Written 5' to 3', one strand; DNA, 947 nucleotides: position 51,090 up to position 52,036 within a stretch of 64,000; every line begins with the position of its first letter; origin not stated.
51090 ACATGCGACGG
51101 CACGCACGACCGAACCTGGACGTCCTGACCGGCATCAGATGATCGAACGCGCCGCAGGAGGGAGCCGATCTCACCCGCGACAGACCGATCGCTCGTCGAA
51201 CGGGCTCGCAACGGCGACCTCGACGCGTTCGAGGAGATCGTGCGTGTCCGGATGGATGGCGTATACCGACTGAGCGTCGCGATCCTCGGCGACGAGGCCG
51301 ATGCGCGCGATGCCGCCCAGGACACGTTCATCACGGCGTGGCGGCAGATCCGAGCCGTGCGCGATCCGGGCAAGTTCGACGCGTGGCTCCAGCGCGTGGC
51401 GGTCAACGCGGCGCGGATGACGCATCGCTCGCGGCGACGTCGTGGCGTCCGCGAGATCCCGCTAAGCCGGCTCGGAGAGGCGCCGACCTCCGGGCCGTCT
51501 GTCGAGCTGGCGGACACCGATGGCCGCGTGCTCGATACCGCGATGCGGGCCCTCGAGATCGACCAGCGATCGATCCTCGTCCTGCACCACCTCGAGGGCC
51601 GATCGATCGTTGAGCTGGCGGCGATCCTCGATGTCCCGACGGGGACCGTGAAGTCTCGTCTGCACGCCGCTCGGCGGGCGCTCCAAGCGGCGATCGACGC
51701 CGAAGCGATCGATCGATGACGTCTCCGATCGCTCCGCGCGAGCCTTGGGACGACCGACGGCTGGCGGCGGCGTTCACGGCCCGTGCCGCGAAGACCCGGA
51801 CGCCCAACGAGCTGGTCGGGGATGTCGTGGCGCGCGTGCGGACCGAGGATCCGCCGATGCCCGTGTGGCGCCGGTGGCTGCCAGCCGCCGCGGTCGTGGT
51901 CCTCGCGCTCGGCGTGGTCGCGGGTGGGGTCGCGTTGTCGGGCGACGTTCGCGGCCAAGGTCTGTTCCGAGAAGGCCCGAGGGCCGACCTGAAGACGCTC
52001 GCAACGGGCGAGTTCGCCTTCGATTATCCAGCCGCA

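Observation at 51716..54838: Giant anti-sigma factor with an internally duplicated Cys-containing extracytoplasmic module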

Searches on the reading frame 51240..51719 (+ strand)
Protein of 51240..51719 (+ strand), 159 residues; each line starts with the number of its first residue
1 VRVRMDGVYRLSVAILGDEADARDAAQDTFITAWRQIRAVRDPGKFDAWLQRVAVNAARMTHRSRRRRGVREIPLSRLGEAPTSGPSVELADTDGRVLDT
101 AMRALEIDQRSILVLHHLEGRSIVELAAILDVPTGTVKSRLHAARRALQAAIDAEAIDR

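Call 6: search_protein_families(library=pfam, proteins=[window:51240-51719:+], max_evalue=1)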
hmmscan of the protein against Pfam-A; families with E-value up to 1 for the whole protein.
window:51240-51719:+ (159 aa): 9 families
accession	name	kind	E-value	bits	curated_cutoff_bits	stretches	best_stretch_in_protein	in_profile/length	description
PF08281.18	Sigma70_r4_2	-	3.6e-14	52.6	25.7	1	97-148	3-54/54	Sigma-70, region 4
PF04542.20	Sigma70_r2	-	1.1e-12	48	24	1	8-68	9-71/71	Sigma-70 region 2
PF04545.22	Sigma70_r4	-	5.6e-10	39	24.1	1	101-149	1-49/50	Sigma-70, region 4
PF07638.17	Sigma70_ECF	-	5e-05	23.7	21.1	1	51-152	84-183/185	ECF sigma factor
PF06530.18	Phage_antitermQ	-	0.0012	19.2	26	1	91-154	46-112/118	Phage antitermination protein Q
PF05331.17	DUF742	-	0.016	15.5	27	1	102-138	38-73/114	Protein of unknown function (DUF742)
PF13384.12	HTH_23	-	0.037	14.3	24.6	1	107-143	4-40/50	Homeodomain-like domain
PF25787.1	HTH_SB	-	0.092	13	43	1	103-139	5-41/53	Sleeping Beauty transposase HTH domain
PF22233.2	PhyR_sigma-like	-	0.099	12.9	27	1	109-146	8-45/50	Response regulator PhyR, sigma-like domain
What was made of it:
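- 51168..51719 (+): ECF sigma factor, 183 aa if it starts at the ATC. The mechanical ORF list starts it at GTG 51240. Pfam Sigma70_r2 (1.1e-12), Sigma70_r4_2 (3.6e-14) and Sigma70_ECF (call 6).
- On ECF sigma factor (the partner gene, 51168-51719): Pfam Sigma70_r2 1.1e-12, Sigma70_r4_2 3.6e-14, Sigma70_ECF 5e-5 (call 6).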

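Call 7: search_protein_families(library=ncbifam, proteins=[window:51240-51719:+], max_evalue=1)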
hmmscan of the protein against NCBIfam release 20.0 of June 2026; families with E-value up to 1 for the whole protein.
window:51240-51719:+ (159 aa): 85 families (the best 25 are shown)
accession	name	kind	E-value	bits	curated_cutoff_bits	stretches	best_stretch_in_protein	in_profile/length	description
TIGR02983.1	SigE-fam_strep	subfamily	7.6e-29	100.7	141.55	1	4-153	15-159/162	SigE family RNA polymerase sigma factor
NF008888.0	PRK11922.1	equivalog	9e-26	90.9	204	1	6-155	41-199/231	RNA polymerase sigma factor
NF009171.0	PRK12518.1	equivalog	8.3e-25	87.7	208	1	16-156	47-188/191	RNA polymerase sigma factor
NF004113.0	PRK05602.1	equivalog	7.8e-24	84.4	208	1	3-157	53-206/211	RNA polymerase sigma factor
NF007225.0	PRK09643.1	equivalog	1.1e-22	80.7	190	1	6-152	38-182/204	RNA polymerase sigma factor SigM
NF007227.0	PRK09645.1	subfamily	1.7e-21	76.9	202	1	8-157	26-175/177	sigma-70 family RNA polymerase sigma factor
TIGR02937.1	sigma70-ECF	superfamily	3.9e-21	75.4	42.9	1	8-151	14-164/165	sigma-70 family RNA polymerase sigma factor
NF007223.0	PRK09641.1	equivalog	3.1e-20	72.8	209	1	5-152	28-184/187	RNA polymerase sigma factor SigW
TIGR02939.1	RpoE_Sigma70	equivalog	8e-20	71.7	236.15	1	10-152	35-186/190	RNA polymerase sigma factor RpoE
NF007229.0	PRK09647.1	equivalog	1.1e-19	70.6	265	1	5-156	54-206/220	RNA polymerase sigma factor SigE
NF058625.1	sigma_PG0214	equivalog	2.1e-19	69.9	130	1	7-152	16-161/170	GFO_1088 family ECF-type sigma factor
TIGR02948.1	SigW_bacill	equivalog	5.4e-19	69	243.1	2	5-64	28-87/187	RNA polymerase sigma factor SigW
TIGR02989.1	Sig-70_gvs1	subfamily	2e-16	60.4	124.55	1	13-150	19-156/158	RNA polymerase sigma-70 factor, Rhodopirellula/Verrucomicrobium family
NF009176.0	PRK12524.1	equivalog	3.7e-16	59.5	264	1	8-154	39-186/196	RNA polymerase sigma factor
NF009166.1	PRK12513.1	equivalog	4.7e-16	59.1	206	1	6-156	33-190/193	RNA polymerase sigma factor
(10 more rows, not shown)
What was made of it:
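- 51168..51719 (+): The best NCBIfam model, TIGR02983, scores below its cut-off (call 7).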

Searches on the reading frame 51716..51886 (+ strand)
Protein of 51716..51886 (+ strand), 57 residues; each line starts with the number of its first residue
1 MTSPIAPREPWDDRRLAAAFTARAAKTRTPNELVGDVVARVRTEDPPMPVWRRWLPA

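Call 46: search_solved_structures(query=A3, max_evalue=10, show_alignments=2)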
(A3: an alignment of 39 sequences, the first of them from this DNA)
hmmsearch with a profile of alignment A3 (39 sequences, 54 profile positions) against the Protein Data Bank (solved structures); distinct sequences matched with E-value up to 10: 12.
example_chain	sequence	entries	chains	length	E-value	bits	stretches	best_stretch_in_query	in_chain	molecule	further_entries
3id5_C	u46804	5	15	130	0.13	15.7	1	25-44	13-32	50S ribosomal protein L7Ae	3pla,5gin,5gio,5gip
5jpq_U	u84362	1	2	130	0.13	15.7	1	25-44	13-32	Snu13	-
9fhl_3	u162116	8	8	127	0.13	15.7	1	25-44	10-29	Large ribosomal subunit protein eL8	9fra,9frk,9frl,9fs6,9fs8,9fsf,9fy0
3kvi_A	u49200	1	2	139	0.44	14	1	24-49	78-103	Fluoroacetyl-CoA thioesterase FlK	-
3kv7_A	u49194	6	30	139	0.44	14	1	24-49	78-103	fluoroacetyl-CoA thioesterase FlK | Fluoroacetyl-CoA thioesterase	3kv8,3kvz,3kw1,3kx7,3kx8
3kuv_A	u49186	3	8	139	0.44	14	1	24-49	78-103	Fluoroacetyl coenzyme A thioesterase | Fluoroacetyl-CoA thioesterase FlK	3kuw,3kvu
3p3f_A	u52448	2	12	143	0.46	13.9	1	24-49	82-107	Fluoroacetyl coenzyme A thioesterase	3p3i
3p2q_A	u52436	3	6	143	0.47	13.9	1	24-49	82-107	Fluoroacetyl coenzyme A thioesterase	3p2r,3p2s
3m9u_A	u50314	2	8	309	0.76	13.3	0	11-45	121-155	Farnesyl-diphosphate synthase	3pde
9bh5_CC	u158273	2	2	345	2.4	11.6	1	20-45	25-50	Large ribosomal subunit protein uL4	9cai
7lbj_A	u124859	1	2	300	4.3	10.8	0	16-45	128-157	Geranyltranstransferase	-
4xom_A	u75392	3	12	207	6.7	10.2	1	19-45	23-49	Coenzyme F420:L-glutamate ligase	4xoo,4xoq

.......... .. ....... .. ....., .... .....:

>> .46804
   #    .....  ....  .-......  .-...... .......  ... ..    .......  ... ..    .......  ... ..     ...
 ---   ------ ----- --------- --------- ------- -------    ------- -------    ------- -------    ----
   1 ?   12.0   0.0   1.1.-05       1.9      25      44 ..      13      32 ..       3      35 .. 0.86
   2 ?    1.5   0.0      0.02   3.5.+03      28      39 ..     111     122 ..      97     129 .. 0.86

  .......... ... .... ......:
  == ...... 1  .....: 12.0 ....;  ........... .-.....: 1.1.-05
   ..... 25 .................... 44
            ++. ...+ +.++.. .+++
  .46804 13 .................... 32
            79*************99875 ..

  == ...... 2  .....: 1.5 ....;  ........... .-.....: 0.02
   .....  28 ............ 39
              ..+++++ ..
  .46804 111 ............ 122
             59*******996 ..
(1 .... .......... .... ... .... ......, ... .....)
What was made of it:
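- On Class II anti-sigma factor (CnrY/NepR type): No sequence match to solved anti-sigma chains (call 46).
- Closest known: Class II anti-sigma factors. Different: No sequence similarity was detected (call 46).
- Tried and rejected: The tail gave only chance hits at E ≥ 0.13 (call 46).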
